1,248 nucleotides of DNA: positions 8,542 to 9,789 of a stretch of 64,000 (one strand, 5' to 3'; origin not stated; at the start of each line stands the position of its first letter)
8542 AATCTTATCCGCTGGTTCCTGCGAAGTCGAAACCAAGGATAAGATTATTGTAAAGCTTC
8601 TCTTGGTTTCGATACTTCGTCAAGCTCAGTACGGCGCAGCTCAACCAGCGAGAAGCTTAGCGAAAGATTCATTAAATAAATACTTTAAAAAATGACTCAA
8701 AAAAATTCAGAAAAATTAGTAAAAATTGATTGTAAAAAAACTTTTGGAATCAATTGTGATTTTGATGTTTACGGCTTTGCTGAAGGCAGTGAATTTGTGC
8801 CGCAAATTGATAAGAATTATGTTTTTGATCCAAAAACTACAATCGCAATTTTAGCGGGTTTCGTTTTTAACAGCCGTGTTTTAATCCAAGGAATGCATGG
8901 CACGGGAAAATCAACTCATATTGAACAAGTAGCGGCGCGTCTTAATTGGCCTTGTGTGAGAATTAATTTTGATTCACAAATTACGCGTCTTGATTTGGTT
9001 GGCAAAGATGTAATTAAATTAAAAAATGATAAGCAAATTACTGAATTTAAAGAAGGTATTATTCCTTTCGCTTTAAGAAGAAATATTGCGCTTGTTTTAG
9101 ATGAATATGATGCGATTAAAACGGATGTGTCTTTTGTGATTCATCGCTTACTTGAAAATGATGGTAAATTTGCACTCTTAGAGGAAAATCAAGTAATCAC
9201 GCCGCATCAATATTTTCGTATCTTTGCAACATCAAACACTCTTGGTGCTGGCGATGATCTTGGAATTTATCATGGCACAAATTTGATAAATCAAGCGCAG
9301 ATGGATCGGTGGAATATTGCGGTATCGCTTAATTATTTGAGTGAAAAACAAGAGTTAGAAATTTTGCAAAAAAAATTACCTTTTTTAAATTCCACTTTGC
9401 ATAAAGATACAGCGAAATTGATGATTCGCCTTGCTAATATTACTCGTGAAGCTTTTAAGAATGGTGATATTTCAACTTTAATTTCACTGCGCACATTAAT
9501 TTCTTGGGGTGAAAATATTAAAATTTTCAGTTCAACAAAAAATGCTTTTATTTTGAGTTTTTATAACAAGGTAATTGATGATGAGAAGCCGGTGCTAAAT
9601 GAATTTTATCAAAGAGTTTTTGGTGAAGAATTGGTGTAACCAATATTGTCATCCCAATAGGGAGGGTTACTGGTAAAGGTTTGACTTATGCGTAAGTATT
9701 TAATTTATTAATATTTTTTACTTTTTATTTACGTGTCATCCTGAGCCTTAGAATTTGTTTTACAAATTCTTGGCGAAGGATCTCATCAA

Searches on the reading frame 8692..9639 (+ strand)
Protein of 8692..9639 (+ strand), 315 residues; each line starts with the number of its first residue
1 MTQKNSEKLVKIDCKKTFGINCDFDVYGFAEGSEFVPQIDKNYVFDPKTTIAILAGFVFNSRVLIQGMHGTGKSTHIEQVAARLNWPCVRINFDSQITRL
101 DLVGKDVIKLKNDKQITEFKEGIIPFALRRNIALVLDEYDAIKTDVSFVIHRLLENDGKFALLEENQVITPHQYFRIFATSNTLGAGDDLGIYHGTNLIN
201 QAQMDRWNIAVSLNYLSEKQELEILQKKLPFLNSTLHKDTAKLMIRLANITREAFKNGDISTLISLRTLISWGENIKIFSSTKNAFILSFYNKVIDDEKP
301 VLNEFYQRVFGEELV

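Call 22: search_protein_families(library=pfam, proteins=[window:8692-9639:+])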
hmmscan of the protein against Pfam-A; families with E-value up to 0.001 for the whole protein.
window:8692-9639:+ (315 aa): 6 families
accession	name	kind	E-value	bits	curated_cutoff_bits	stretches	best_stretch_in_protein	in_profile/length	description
PF07728.20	AAA_5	-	8.2e-13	49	22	1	63-185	2-125/139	AAA domain (dynein-related subfamily)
PF07726.17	AAA_3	-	3.6e-06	27.3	27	1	63-207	2-129/131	ATPase family associated with various cellular activities (AAA)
PF08406.16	CbbQ_C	-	1.2e-05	25.8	20.6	1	234-299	9-73/85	CbbQ/NirQ/NorQ C-terminal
PF12556.13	CobS_N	-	1.5e-05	25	22.2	1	11-36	9-34/34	Cobaltochelatase CobS subunit N terminal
PF13173.12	AAA_14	-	0.00017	22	27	1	63-159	5-92/129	AAA domain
PF00004.35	AAA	-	0.00052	20.9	21.2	1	63-145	1-72/131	ATPase family associated with various cellular activities (AAA)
